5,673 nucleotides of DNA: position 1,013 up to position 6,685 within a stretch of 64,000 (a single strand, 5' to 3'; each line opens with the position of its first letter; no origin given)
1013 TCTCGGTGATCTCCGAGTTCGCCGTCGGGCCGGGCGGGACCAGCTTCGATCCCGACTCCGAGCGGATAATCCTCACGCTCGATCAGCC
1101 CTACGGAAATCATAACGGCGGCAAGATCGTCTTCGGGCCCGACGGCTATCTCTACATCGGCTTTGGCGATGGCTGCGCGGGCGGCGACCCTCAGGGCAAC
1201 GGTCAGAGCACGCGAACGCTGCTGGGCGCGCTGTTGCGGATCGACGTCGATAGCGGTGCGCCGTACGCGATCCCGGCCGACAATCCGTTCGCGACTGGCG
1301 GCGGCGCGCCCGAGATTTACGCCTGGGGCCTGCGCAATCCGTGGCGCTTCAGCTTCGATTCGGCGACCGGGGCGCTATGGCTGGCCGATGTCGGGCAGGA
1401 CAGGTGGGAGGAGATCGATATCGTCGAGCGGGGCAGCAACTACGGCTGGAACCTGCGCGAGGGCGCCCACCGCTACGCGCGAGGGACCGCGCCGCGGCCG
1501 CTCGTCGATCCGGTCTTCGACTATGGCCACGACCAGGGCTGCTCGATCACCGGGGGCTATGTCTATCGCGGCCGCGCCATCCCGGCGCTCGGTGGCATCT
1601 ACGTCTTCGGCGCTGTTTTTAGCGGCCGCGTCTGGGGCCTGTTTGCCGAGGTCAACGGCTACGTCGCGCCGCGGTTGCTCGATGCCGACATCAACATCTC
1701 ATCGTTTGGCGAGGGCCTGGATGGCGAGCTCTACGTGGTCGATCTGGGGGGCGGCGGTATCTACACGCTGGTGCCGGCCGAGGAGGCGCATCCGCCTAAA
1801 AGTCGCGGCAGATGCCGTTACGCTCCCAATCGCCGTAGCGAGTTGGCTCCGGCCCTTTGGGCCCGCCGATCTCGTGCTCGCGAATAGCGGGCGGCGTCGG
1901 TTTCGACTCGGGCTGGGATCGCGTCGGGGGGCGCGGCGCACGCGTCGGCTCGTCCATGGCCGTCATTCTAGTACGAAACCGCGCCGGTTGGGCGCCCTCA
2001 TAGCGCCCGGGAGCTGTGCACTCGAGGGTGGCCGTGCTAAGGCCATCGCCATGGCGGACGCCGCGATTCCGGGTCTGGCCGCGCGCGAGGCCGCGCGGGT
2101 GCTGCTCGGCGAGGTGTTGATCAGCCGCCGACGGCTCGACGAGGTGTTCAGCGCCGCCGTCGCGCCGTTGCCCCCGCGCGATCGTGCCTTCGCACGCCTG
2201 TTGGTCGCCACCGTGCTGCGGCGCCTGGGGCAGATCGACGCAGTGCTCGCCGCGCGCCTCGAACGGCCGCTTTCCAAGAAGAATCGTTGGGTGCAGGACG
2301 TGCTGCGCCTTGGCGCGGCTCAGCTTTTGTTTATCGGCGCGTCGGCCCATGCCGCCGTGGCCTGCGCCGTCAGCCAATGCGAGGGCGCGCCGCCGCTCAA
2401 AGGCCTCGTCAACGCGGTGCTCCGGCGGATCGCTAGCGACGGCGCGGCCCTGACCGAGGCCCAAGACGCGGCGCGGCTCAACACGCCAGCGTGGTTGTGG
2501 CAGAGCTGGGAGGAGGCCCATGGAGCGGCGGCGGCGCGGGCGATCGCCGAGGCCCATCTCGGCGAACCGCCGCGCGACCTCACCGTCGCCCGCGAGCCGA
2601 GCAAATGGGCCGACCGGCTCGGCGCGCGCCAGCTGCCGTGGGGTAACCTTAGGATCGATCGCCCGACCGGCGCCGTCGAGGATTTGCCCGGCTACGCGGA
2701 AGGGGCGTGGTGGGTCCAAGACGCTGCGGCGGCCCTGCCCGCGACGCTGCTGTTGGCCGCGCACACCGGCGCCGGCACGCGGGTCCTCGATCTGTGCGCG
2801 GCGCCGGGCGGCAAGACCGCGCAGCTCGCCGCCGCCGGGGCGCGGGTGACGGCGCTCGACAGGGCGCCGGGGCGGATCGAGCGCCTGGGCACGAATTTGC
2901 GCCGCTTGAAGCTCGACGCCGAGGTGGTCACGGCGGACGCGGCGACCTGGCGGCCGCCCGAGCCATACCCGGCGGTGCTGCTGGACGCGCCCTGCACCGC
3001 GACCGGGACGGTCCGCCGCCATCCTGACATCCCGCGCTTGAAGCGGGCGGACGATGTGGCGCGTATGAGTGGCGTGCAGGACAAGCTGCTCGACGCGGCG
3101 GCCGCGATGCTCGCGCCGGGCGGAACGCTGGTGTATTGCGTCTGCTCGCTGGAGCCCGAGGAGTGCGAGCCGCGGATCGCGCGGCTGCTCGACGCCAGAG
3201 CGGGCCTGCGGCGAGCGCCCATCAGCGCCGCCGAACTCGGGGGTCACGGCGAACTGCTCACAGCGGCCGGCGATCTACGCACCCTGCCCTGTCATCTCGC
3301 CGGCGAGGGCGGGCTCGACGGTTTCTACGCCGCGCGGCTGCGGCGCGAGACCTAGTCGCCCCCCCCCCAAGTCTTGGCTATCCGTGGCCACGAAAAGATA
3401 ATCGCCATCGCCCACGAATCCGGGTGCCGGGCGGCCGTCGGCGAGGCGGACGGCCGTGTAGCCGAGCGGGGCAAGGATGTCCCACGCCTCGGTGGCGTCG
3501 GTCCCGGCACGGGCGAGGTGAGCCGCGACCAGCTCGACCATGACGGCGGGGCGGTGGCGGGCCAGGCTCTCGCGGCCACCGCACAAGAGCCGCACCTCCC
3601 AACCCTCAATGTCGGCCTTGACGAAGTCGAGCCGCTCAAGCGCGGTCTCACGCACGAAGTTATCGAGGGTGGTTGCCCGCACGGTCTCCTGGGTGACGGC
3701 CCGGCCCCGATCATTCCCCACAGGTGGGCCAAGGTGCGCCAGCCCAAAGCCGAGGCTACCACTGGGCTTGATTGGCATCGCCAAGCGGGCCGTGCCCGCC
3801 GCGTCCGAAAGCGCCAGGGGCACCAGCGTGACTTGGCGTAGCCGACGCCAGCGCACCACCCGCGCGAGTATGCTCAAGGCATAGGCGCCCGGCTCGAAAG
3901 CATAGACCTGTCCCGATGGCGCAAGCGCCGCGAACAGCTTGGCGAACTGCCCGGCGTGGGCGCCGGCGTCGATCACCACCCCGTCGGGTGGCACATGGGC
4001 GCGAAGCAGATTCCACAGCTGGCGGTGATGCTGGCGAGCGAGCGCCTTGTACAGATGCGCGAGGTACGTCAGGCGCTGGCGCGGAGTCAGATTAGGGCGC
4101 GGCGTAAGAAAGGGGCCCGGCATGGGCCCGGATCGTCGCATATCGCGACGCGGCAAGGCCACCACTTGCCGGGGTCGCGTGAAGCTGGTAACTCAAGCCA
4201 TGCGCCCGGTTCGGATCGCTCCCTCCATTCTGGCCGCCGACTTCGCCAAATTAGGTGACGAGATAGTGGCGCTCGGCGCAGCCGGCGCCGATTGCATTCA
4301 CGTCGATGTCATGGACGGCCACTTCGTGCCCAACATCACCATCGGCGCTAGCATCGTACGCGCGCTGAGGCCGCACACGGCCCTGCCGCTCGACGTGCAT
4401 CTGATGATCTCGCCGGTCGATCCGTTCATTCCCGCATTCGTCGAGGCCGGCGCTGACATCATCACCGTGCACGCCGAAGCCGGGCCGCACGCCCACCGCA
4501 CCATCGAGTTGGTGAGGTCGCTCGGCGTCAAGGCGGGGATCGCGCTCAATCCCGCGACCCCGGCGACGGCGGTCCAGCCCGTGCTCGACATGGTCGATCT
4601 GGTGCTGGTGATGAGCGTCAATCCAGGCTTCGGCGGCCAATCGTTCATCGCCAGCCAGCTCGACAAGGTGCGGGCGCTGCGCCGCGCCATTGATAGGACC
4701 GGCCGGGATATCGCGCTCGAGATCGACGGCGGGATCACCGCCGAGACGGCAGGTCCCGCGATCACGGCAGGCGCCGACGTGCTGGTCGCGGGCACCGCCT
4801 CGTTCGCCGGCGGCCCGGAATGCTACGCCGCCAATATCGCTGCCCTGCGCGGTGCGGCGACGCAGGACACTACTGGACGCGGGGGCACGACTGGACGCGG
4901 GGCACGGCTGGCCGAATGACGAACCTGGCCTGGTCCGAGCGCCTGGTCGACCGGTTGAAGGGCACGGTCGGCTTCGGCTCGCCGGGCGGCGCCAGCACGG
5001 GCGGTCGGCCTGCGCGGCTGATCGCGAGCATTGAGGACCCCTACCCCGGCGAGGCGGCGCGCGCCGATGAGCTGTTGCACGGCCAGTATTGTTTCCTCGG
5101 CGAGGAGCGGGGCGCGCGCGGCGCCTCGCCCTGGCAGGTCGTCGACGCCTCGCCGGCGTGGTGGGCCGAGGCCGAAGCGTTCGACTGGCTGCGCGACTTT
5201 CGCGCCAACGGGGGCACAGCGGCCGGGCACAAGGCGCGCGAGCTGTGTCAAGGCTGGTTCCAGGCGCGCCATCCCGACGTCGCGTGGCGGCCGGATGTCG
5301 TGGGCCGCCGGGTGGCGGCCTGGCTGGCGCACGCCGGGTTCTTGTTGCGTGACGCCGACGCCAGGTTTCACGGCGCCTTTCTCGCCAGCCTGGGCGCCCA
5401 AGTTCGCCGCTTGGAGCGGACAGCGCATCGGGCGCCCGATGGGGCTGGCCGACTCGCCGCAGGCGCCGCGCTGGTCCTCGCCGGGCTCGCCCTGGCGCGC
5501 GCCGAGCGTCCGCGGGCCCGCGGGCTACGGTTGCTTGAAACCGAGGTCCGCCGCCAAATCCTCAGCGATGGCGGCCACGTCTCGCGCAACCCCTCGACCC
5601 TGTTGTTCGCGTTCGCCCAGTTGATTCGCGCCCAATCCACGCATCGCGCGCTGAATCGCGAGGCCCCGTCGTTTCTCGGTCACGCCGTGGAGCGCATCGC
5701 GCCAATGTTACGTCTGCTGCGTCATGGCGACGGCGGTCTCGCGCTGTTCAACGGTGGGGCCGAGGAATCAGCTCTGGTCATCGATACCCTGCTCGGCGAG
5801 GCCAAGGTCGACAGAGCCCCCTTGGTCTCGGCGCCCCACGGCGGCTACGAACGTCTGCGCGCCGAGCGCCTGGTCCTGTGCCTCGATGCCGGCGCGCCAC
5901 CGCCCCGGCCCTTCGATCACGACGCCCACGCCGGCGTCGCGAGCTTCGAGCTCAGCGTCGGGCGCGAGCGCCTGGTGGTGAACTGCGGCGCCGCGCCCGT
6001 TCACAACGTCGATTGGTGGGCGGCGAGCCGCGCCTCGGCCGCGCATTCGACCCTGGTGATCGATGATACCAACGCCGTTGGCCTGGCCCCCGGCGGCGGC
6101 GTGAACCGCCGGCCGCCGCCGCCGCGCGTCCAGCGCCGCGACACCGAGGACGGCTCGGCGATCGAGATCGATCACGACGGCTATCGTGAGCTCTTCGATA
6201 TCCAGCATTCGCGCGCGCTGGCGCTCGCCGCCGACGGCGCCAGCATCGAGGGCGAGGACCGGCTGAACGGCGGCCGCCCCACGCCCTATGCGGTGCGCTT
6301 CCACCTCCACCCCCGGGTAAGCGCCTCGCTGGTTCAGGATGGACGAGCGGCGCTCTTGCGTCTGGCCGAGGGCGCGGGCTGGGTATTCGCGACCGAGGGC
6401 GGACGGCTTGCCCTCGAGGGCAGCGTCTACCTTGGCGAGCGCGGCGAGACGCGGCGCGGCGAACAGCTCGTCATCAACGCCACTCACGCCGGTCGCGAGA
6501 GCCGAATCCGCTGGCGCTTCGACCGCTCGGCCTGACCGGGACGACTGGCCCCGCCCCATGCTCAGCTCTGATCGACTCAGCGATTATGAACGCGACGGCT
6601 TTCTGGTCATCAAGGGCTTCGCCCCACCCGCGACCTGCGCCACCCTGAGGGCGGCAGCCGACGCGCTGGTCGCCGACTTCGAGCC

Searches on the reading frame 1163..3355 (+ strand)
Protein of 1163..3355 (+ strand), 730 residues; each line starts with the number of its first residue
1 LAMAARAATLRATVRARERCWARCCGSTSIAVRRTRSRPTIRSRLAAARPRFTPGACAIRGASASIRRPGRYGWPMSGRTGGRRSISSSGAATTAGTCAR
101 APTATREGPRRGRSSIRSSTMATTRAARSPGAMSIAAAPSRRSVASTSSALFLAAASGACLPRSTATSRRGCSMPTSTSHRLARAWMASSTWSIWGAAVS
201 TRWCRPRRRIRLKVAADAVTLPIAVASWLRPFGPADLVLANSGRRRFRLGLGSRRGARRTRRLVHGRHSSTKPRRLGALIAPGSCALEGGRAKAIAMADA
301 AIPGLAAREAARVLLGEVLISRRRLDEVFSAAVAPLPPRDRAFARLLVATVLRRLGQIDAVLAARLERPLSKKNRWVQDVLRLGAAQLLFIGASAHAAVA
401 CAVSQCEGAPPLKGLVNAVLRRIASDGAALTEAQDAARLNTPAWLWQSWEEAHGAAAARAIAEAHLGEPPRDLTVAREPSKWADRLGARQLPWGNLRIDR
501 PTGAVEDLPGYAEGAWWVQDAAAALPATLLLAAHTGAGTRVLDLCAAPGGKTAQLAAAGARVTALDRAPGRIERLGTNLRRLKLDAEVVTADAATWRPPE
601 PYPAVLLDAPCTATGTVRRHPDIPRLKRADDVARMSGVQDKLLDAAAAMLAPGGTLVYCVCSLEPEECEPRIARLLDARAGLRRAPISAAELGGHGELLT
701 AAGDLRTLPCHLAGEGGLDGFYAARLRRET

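Call 72: search_protein_families(library=pfam, proteins=[window:1163-3355:+], max_evalue=0.00001)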
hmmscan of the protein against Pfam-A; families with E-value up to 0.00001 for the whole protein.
window:1163-3355:+ (730 aa): 3 families
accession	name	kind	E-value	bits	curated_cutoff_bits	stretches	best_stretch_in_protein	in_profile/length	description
PF01189.24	Methyltr_RsmB-F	-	6.8e-39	134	27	1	538-727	9-199/199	16S rRNA methyltransferase RsmB/F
PF01029.23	NusB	-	2e-19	70.7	23.1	1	307-424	3-132/133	NusB family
PF13649.12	Methyltransf_25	-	4.8e-06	27.6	27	0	541-606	1-69/97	Methyltransferase domain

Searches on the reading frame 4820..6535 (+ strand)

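Call 72: search_protein_families(library=pfam, proteins=[window:4820-6535:+], max_evalue=0.00001)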
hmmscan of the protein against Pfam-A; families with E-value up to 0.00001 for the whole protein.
window:4820-6535:+ (571 aa): 1 family
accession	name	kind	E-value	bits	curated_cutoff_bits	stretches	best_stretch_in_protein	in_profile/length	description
PF07940.18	Hepar_II_III_C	-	7e-61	206.2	24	1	332-565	3-236/237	Heparinase II/III-like, C-terminal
